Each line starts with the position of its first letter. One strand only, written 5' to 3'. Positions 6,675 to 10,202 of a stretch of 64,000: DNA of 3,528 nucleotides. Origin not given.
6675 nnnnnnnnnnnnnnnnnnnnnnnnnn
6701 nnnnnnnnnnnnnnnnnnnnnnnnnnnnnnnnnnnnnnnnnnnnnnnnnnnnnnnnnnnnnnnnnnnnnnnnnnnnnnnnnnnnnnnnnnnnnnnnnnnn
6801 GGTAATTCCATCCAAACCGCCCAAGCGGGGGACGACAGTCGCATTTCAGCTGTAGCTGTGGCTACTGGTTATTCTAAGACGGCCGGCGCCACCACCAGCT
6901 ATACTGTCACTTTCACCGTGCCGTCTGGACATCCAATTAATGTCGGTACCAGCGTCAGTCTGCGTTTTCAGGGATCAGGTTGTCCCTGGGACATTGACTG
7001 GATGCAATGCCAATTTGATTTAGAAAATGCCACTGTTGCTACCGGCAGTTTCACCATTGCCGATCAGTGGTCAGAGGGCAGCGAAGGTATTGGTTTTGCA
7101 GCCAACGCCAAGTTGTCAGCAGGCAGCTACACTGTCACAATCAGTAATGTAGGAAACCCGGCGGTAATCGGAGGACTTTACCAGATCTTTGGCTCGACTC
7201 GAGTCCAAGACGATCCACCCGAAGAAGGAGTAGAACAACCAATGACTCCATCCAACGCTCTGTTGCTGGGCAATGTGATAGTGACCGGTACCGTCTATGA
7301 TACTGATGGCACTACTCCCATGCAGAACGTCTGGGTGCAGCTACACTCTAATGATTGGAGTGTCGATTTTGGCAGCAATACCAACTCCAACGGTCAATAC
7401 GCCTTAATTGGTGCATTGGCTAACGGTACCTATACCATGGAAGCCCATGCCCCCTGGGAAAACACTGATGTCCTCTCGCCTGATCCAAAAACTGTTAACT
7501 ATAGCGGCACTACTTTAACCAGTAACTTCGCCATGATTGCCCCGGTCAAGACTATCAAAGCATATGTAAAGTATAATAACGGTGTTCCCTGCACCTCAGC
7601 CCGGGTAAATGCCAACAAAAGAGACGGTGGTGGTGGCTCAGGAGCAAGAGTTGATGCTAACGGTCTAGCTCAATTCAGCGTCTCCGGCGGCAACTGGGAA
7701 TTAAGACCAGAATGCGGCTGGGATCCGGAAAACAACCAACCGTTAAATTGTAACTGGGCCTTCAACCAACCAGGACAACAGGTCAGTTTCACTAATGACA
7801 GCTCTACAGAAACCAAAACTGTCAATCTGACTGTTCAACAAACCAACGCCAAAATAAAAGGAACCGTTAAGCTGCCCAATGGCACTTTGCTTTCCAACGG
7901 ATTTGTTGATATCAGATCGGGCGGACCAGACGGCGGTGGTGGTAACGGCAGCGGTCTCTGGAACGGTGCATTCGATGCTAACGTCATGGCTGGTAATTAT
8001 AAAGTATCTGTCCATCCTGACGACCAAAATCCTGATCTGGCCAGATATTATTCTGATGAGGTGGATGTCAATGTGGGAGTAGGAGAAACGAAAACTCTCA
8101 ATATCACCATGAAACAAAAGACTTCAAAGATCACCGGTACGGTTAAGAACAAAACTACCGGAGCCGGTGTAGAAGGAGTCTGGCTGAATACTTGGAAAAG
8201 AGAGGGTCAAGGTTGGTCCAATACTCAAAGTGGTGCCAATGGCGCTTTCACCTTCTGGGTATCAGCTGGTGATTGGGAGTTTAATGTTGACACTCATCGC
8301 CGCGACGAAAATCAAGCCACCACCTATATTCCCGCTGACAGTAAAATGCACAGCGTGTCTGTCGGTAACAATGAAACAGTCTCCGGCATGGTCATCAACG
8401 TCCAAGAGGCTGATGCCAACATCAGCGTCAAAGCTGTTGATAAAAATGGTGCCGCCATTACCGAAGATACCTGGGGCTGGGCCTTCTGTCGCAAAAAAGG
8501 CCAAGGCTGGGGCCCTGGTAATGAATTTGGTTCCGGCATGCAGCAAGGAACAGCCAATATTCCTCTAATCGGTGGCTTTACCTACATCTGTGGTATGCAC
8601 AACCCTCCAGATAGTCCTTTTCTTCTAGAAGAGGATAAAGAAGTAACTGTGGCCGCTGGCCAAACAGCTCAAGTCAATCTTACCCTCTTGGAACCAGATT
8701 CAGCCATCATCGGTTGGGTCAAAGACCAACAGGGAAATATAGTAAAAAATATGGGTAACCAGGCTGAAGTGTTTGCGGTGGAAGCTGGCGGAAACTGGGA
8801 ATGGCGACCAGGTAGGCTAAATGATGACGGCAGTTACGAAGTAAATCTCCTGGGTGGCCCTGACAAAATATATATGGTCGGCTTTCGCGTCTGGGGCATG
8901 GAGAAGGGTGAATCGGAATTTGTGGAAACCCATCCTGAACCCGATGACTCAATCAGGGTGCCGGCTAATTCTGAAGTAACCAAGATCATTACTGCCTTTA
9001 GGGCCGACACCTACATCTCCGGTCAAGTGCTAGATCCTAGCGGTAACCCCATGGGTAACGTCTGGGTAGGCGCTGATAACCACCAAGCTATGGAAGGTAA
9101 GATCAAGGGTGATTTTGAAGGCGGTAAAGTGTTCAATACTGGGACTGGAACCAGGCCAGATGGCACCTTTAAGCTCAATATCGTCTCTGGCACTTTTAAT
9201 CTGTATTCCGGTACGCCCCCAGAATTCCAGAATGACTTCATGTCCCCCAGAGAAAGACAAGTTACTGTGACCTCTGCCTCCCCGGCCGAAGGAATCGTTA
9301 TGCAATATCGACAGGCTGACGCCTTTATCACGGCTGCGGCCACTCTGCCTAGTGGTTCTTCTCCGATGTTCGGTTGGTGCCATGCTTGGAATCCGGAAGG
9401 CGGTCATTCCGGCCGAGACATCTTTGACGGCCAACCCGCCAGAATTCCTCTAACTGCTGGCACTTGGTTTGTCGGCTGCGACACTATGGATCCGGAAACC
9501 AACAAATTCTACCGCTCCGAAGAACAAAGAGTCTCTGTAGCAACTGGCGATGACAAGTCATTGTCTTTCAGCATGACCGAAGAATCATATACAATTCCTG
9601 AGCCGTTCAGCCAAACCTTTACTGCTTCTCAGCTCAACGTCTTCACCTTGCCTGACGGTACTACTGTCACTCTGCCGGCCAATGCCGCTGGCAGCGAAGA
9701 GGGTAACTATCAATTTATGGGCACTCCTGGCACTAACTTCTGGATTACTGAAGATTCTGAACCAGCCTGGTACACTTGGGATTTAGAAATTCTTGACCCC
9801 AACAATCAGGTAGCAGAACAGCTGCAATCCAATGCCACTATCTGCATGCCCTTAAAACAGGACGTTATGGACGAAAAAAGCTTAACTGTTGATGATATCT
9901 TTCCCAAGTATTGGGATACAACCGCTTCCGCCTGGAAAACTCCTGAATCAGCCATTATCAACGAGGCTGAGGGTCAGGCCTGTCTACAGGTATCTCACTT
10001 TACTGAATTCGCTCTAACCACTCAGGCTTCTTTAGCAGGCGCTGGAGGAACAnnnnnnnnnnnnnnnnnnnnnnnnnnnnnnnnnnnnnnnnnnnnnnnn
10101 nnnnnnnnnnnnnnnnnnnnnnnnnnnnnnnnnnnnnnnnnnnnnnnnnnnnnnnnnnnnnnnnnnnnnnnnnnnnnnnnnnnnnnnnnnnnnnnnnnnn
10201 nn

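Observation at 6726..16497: A family of large exoproteins sharing a C-terminal FG-GAP-like repeat array that probably forms a beta-propeller (four members in this window)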

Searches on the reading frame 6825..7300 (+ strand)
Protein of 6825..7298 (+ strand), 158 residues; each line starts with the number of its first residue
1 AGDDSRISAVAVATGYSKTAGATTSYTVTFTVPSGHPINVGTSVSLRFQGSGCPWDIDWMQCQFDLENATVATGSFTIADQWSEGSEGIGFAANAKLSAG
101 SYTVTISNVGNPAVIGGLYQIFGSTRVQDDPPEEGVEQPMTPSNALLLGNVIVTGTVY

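Call 63: search_solved_structures(query=window:6825-7300:+, max_evalue=1)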
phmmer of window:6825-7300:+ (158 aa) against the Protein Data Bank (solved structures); distinct sequences matched with E-value up to 1: 4.
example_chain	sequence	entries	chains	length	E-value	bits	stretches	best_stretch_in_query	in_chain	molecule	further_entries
4fch_A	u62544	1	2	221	0.053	17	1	29-94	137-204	Outer membrane protein SusE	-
4fem_A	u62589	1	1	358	0.12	15.8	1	29-94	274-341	Outer membrane protein SusE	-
23ac_A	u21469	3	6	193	0.13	15.8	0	78-117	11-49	Endo-1,4-beta-xylanase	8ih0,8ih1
8x1d_A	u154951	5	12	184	0.42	14.1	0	80-117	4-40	Endo-1,4-beta-xylanase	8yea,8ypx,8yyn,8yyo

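Call 65: search_protein_families(library=pfam, proteins=[window:6825-7298:+], max_evalue=1)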
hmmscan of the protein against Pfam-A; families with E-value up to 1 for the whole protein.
window:6825-7298:+ (158 aa): 0 families

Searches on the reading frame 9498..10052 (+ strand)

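Call 65: search_protein_families(library=pfam, proteins=[window:9498-10052:+], max_evalue=1)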
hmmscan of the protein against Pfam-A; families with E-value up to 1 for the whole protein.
window:9498-10052:+ (185 aa): 4 families
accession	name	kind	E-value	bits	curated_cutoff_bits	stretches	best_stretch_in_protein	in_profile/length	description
PF11824.13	DUF3344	-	0.014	15.5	27.2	1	10-97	160-245/275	Protein of unknown function (DUF3344)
PF00552.27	IN_DBD_C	-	0.047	13.4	21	1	137-164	2-29/45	Integrase DNA binding domain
PF01483.27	P_proprotein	-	0.16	12.6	21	1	50-108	23-78/86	Proprotein convertase P-domain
PF24514.1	SpaA_4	-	0.34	12.2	27.3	1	40-115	13-86/107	Prealbumin-like fold domain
